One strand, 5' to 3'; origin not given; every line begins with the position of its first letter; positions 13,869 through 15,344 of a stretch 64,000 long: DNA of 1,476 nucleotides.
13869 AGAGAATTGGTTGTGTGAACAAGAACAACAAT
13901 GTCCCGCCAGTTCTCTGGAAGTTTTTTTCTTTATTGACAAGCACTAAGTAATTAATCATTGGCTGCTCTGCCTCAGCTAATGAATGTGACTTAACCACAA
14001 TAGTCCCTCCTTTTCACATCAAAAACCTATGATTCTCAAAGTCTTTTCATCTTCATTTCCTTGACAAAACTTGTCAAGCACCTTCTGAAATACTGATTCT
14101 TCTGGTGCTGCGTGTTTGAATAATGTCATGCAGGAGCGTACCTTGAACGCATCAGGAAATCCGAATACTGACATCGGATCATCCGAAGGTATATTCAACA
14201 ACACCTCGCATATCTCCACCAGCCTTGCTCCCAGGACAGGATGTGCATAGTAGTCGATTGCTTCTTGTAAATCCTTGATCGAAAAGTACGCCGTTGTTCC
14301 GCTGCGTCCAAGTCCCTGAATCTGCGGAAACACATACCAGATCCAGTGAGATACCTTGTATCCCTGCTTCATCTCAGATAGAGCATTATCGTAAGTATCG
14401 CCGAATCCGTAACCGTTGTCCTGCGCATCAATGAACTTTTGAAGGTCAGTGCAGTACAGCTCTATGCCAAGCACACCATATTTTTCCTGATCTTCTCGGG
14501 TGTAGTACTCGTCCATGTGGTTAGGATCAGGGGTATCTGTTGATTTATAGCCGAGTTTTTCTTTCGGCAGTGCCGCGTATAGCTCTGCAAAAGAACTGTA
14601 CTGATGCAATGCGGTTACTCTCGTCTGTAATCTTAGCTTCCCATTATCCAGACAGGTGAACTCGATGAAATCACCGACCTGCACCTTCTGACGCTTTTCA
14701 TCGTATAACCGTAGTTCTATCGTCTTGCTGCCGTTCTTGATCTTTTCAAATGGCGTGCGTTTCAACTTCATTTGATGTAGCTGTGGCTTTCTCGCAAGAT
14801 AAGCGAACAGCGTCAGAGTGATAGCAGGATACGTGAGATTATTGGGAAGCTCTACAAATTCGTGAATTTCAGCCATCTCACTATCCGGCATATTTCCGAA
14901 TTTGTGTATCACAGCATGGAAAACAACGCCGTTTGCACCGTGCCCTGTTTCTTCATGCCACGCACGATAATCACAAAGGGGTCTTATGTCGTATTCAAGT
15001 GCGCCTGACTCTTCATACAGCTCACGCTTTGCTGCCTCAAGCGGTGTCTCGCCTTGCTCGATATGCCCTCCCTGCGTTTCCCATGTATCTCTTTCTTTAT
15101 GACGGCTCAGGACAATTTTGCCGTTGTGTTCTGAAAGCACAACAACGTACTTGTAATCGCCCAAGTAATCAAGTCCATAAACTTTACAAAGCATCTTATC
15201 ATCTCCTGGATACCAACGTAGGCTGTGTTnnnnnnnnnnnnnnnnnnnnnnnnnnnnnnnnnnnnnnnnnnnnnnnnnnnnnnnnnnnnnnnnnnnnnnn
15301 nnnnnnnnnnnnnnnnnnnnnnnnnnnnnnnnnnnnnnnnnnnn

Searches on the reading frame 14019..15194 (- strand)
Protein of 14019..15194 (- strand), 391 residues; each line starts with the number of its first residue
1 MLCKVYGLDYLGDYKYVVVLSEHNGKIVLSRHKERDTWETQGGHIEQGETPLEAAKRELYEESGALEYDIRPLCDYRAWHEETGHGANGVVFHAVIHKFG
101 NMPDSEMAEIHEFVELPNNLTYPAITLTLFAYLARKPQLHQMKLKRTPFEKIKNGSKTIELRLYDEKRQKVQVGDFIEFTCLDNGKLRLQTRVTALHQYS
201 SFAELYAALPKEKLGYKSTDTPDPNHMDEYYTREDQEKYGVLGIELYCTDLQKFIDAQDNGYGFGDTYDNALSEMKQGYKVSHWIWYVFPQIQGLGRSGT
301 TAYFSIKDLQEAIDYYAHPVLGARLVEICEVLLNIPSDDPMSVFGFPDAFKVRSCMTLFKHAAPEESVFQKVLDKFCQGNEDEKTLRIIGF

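Call 25: search_protein_families(library=phrogs, proteins=[window:14019-15194:-], max_evalue=0.00001)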
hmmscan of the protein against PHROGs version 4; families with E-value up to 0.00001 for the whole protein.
window:14019-15194:- (391 aa): 6 families
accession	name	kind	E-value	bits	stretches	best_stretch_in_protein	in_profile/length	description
phrog_19935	-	DNA, RNA and nucleotide metabolism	1.1e-19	71.5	1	138-246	3-111/116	RNA-binding protein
phrog_1198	-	other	9.3e-12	46.2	1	17-109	41-141/253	MutT/NUDIX hydrolase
phrog_1185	-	other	1.1e-09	39.2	1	32-92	173-233/301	nudix hydrolase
phrog_15528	-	head and packaging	1.8e-07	31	1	13-74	520-581/794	portal protein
phrog_10313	-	other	4.4e-07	30.8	1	13-94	12-96/159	nudix hydrolase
phrog_6216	-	unknown function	1.4e-06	28.3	1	22-68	10-55/545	-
